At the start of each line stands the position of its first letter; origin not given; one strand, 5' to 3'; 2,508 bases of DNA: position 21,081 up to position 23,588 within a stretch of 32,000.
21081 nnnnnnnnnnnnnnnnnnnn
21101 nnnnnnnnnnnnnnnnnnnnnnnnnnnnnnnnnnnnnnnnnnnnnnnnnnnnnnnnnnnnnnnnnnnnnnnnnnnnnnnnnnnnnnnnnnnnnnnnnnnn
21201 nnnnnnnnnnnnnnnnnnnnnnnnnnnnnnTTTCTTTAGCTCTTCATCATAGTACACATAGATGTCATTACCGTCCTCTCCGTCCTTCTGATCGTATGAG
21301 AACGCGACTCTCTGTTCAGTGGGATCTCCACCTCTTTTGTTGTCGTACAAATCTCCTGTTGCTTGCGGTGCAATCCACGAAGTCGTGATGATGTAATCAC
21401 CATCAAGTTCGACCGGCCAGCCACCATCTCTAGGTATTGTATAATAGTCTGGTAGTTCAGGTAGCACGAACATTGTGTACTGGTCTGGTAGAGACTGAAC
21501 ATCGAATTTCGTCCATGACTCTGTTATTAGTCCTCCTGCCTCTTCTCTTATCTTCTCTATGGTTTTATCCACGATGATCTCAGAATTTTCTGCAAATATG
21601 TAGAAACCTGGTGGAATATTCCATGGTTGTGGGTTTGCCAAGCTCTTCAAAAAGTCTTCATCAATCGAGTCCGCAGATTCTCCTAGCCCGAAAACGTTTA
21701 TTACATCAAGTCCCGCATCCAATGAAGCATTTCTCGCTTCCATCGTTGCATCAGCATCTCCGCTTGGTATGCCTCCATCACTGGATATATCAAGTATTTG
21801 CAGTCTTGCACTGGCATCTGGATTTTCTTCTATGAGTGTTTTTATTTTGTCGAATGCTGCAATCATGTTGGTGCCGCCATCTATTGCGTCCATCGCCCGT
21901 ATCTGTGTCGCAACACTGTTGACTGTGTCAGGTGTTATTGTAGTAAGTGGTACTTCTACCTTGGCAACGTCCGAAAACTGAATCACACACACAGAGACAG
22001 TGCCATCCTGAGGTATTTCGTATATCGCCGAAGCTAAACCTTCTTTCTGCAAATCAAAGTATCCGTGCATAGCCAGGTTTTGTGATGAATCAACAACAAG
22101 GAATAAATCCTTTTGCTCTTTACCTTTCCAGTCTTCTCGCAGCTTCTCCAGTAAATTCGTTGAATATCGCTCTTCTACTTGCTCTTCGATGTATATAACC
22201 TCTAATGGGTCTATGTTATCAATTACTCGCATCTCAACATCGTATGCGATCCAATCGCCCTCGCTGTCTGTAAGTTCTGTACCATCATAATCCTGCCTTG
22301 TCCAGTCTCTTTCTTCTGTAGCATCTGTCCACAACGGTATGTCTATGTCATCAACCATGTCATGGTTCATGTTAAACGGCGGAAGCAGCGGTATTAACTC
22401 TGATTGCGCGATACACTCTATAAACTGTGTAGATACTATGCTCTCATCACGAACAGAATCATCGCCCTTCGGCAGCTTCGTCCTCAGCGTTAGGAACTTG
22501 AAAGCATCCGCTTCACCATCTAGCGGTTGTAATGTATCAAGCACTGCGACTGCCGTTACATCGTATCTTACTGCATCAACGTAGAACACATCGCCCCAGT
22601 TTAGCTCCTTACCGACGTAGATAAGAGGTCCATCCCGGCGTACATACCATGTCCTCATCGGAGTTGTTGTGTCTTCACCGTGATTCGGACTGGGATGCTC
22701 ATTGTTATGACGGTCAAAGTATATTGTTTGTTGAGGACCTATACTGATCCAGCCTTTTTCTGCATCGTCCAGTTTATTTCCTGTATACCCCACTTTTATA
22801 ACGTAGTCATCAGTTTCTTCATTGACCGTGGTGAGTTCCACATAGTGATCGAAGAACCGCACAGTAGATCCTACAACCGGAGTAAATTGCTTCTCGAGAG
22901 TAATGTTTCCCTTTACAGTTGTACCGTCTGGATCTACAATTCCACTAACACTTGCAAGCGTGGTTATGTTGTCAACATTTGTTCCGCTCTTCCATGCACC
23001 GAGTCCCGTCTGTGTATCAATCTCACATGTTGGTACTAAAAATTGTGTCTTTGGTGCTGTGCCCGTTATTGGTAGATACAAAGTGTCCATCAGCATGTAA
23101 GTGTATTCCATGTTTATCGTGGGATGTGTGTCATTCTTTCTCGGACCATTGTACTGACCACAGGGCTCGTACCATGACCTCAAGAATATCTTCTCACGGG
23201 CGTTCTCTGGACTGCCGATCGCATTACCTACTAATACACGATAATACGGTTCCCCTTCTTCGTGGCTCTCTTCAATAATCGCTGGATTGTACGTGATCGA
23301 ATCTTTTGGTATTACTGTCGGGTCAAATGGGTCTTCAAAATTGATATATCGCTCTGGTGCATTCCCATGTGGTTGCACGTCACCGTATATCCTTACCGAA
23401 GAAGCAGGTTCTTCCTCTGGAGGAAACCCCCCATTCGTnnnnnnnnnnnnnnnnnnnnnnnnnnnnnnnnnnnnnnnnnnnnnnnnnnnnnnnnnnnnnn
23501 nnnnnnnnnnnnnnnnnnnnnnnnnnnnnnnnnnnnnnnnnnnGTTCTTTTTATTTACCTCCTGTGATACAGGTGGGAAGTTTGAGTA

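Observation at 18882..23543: Giant secreted protein built from a duplicated, unrecognised ~650-aa module with a vWA domain inserted into one copy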

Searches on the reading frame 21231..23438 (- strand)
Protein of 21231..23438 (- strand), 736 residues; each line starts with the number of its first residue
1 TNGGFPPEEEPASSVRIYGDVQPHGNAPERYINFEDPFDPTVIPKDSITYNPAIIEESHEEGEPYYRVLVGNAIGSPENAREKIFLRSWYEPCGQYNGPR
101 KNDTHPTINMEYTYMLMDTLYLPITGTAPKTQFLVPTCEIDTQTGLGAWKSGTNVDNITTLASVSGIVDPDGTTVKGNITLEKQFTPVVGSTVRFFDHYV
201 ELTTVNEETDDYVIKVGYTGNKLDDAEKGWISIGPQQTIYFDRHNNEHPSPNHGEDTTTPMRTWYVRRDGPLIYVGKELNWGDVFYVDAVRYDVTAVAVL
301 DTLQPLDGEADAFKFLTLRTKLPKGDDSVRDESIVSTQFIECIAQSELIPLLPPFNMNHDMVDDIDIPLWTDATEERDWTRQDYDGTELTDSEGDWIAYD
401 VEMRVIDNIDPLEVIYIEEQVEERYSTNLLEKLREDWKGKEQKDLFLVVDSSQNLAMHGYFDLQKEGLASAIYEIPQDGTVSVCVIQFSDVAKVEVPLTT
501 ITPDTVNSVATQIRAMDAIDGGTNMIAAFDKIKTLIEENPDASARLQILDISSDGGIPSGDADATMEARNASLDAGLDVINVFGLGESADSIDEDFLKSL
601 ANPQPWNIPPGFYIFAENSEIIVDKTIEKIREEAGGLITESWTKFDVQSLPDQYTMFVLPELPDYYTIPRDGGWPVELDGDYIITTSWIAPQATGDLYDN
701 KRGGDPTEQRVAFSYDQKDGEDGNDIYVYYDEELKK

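Call 26: predict_structure(alignment_id=A2)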
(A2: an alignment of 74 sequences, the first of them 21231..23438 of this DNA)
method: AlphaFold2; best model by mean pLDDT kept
length: 736 residues; sequences in the alignment: 74
mean_pLDDT: 85.7   pTM: 0.70
mean pLDDT of the five models: 85.7, 85.0, 83.6, 83.1, 82.9
residues with pLDDT >= 90: 437; 70-90: 189; 50-70: 77; < 50: 33
segments of 3 or more residues with pLDDT < 50: 1-3, 690-708, 727-730
pLDDT, mean of each block of 10 residues (from residue 1): 52 81 81 92 89 78 69 80 96 79 89 95 94 95 93 82 95 96 93 94 94 96 91 96 95 85 95 96 95 97 83 97 94 81 95 94 88 84 88 86 89 93 67 72 94 93 94 91 96 97 96 96 95 93 88 90 96 95 93 95 87 93 88 76 64 88 68 63 73 37 43 68 48 55
secondary structure, 60 per line:
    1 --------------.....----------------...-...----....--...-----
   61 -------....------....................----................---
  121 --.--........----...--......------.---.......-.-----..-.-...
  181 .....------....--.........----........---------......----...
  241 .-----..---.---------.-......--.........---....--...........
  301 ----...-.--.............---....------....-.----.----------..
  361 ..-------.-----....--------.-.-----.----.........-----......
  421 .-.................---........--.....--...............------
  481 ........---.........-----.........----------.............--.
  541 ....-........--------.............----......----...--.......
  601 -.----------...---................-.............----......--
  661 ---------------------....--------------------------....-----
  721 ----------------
elements in order (helices of 4 or more, strands of 3 or more residues): E15-19 E47-50 E53-55 E68-71 E78-97 E102-117 E126-133 E138-140 E143-148 E159-165 E178-185 E192-195 E198-206 E211-218 E228-233 E238-241 E264-269 E272-280 E284-287 E290-300 E312-324 E328-331 E338-341 E359-362 H376-379 H401-404 E405-409 E415-421 E426-439 E443-450 H453-457 H460-474 E481-488 E492-500 H506-514 H525-537 H540-544 E546-553 H562-574 E579-584 H594-600 E613-615 H619-634 E636-648 E653-658 E682-685 E712-715

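Call 33: fold_search(model_id=the predicted structure, library=pdb)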
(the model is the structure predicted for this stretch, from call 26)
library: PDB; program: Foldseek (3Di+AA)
matches with E <= 10: 1182; with E <= 0.001: 329
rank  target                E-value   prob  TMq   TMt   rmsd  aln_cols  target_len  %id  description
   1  4hql_B                4.5e-10  1.00  0.23  0.60   9.2       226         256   20  Crystal structure of magnesium-loaded Plasmodium vivax TRAP protein (released 2012-12-26)
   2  4hqo_B                7.8e-10  1.00  0.23  0.61   9.8       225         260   19  Crystal structure of Plasmodium vivax TRAP protein (released 2012-12-26)
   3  4hqo_A                2.4e-09  1.00  0.23  0.60   9.1       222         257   20  Crystal structure of Plasmodium vivax TRAP protein (released 2012-12-26)
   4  2i6q_A                3.0e-09  1.00  0.21  0.30   4.7       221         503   18  Complement component C2a (released 2006-10-17)
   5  4hql_A                3.9e-09  1.00  0.23  0.60   9.4       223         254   18  Crystal structure of magnesium-loaded Plasmodium vivax TRAP protein (released 2012-12-26)
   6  2odp_A                4.9e-09  1.00  0.20  0.30   4.6       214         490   18  Complement component C2a, the catalytic fragment of C3- and C5-convertase of human complement (released 2007-02-06)
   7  6fpy_A                1.2e-08  1.00  0.22  0.27  32.9       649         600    9  Inter-alpha-inhibitor heavy chain 1, wild type (released 2019-02-27)
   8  4jdu                  1.7e-08  1.00  0.20  0.65   5.1       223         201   17  The crystal structure of an aerotolerance-related membrane protein from Bacteroides fragilis NCTC 9343 with multiple mut (released 2013-03-27)
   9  2odq_A                1.9e-08  1.00  0.20  0.29   4.7       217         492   18  Complement component C2a, the catalytic fragment of C3- and C5-convertase of human complement (released 2007-02-06)
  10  3hs0_D                2.0e-08  1.00  0.21  0.22   5.5       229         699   16  Cobra Venom Factor (CVF) in complex with human factor B (released 2009-07-07)
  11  4f1j_A                2.2e-08  1.00  0.23  0.76   3.4       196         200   18  Crystal structure of the MG2+ loaded VWA domain of plasmodium falciparum trap protein (released 2013-01-30)
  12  1jlm                  2.4e-08  1.00  0.21  0.73   4.2       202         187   18  I-DOMAIN FROM INTEGRIN CR3, MN2+ BOUND (released 1997-01-11)
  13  6fpy_B                2.6e-08  1.00  0.22  0.27  32.9       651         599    9  Inter-alpha-inhibitor heavy chain 1, wild type (released 2019-02-27)
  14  6fpz_A                2.6e-08  1.00  0.22  0.27  32.7       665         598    9  Inter-alpha-inhibitor heavy chain 1, D298A (released 2019-02-27)
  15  4okr_B                2.8e-08  1.00  0.20  0.59   4.2       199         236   16  Structures of Toxoplasma gondii MIC2 (released 2014-03-19)
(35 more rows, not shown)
